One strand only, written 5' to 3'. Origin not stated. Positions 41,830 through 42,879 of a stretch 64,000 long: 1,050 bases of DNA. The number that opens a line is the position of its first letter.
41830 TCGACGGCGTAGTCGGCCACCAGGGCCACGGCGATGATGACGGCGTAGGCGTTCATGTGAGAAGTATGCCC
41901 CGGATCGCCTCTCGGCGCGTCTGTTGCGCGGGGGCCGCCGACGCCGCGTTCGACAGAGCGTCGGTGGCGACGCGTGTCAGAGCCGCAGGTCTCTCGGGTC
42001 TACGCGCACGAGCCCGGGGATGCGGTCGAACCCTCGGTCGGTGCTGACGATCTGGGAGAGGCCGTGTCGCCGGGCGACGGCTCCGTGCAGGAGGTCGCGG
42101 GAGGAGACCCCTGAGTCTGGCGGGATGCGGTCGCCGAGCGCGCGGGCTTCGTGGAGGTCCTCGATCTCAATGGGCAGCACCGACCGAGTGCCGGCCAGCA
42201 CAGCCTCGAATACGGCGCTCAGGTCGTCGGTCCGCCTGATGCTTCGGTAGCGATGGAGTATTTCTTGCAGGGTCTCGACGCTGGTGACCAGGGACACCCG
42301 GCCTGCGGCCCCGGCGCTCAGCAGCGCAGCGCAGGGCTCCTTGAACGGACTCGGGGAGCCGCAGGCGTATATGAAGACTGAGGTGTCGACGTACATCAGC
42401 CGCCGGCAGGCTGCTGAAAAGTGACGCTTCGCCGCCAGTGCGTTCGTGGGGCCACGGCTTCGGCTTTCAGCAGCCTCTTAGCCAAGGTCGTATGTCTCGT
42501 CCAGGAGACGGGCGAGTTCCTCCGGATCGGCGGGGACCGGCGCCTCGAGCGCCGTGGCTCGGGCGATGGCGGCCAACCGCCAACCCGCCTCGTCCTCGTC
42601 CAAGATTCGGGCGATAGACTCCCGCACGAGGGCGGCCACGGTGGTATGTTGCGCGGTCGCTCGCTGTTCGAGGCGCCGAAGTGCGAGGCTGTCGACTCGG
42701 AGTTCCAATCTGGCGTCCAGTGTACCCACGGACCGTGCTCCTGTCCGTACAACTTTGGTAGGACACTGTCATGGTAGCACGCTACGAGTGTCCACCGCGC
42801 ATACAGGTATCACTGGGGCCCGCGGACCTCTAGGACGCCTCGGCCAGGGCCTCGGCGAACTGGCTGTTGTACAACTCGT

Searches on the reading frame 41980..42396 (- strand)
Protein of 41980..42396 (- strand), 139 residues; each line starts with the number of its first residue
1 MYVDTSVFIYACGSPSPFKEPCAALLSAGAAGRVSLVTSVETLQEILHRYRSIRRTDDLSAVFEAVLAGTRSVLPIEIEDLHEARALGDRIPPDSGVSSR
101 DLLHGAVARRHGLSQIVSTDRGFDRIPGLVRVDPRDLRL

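Call 89: search_protein_families(library=pfam, proteins=[window:41980-42396:-], max_evalue=0.001)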
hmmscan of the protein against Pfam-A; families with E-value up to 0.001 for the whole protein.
window:41980-42396:- (139 aa): 2 families
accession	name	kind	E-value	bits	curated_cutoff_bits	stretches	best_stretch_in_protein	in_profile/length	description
PF01850.27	PIN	-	4.5e-16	60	23.6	1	1-128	1-119/120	PIN domain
PF13470.12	PIN_3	-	5.8e-05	24.3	27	1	3-65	4-66/115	PIN domain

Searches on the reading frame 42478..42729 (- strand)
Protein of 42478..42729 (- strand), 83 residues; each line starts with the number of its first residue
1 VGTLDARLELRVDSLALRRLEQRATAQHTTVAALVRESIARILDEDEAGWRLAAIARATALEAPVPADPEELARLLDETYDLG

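Call 15: find_encoding_contigs(protein=window:42478-42729:-, flank=10000, max_places=10)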
Protein window:42478-42729:- (83 aa): 1 contig read that carries it; 1 place shown.
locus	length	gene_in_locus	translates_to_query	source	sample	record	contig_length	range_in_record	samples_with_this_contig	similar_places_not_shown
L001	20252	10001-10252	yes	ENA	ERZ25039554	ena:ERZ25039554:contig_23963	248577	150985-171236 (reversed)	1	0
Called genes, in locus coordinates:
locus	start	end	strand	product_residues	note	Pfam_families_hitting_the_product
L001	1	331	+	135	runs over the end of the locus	-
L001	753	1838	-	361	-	PF00441:Acyl-CoA_dh_1, PF08028:Acyl-CoA_dh_2, PF22924:ACOX_C_alpha1 (weak), PF21343:ACAD9-ACADV_C (faint), PF21263:Acyl-CoA-dh_C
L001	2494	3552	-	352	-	PF08240:ADH_N, PF16912:Glu_dehyd_C, PF00107:ADH_zinc_N, PF13602:ADH_zinc_N_2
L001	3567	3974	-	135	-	PF03241:HpaB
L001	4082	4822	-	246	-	-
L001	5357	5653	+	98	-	PF08734:GYD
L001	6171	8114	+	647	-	PF00664:ABC_membrane, PF00005:ABC_tran, PF02463:SMC_N (weak)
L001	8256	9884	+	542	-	PF00664:ABC_membrane, PF00005:ABC_tran, PF13304:AAA_21 (faint)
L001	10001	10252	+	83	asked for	-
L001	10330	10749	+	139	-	PF01850:PIN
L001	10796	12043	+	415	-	PF16491:Peptidase_M48_N, PF01435:Peptidase_M48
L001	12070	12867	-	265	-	PF03476:MOSC_N, PF03473:MOSC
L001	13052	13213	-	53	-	PF13577:SnoaL_4 (weak)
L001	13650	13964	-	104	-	-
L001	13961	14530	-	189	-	-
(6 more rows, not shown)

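Call 89: search_protein_families(library=pfam, proteins=[window:42481-42729:-], max_evalue=0.001)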
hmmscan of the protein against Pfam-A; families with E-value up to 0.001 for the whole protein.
window:42481-42729:- (83 aa): 0 families
